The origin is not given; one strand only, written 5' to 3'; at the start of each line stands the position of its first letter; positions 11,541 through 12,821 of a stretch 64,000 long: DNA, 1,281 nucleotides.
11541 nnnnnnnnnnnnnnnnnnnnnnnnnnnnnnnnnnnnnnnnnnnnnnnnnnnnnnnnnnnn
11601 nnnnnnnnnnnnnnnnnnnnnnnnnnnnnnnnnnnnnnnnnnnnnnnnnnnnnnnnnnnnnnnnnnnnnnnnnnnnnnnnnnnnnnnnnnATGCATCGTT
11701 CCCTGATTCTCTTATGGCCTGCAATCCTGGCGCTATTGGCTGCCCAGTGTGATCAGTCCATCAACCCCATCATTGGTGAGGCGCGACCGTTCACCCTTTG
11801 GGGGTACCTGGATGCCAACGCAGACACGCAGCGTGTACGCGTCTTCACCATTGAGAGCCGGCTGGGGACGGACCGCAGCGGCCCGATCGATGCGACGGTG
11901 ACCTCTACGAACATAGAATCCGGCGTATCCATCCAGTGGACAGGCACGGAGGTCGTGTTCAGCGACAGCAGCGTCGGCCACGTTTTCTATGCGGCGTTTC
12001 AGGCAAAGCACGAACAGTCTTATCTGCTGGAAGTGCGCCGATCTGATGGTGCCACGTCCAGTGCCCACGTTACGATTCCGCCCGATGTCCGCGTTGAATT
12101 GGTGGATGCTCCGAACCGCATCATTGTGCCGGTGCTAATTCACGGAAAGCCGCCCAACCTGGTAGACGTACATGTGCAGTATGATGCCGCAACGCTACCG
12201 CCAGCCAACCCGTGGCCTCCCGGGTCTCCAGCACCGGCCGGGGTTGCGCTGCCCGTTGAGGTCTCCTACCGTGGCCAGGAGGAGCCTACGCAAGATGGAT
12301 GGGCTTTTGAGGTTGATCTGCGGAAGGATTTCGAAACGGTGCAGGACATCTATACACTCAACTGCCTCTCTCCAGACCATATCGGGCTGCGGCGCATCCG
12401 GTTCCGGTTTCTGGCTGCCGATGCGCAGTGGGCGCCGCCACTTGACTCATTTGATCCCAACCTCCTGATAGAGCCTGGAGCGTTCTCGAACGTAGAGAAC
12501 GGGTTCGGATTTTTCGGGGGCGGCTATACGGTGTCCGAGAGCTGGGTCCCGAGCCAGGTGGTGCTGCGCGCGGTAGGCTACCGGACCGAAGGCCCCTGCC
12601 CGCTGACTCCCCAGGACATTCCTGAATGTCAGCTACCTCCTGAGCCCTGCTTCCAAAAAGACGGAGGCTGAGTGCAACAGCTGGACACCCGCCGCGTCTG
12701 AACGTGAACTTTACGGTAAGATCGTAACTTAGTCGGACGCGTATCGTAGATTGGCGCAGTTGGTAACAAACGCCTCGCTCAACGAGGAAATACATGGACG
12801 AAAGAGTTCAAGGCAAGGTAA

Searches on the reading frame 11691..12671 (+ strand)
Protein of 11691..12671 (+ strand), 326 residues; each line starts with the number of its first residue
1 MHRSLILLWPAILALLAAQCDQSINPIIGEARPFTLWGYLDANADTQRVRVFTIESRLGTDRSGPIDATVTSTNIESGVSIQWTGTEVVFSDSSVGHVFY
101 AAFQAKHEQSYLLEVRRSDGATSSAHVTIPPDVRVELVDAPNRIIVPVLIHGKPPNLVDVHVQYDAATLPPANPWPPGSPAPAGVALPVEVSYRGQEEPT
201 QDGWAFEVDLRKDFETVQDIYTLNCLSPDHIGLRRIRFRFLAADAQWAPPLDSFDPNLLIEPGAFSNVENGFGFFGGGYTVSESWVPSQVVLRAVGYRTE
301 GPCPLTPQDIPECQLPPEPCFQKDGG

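Call 47: find_encoding_contigs(protein=window:11691-12671:+, flank=10000, max_places=5)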
Protein window:11691-12671:+ (326 aa): no gene with exactly this product is on record in the collection.
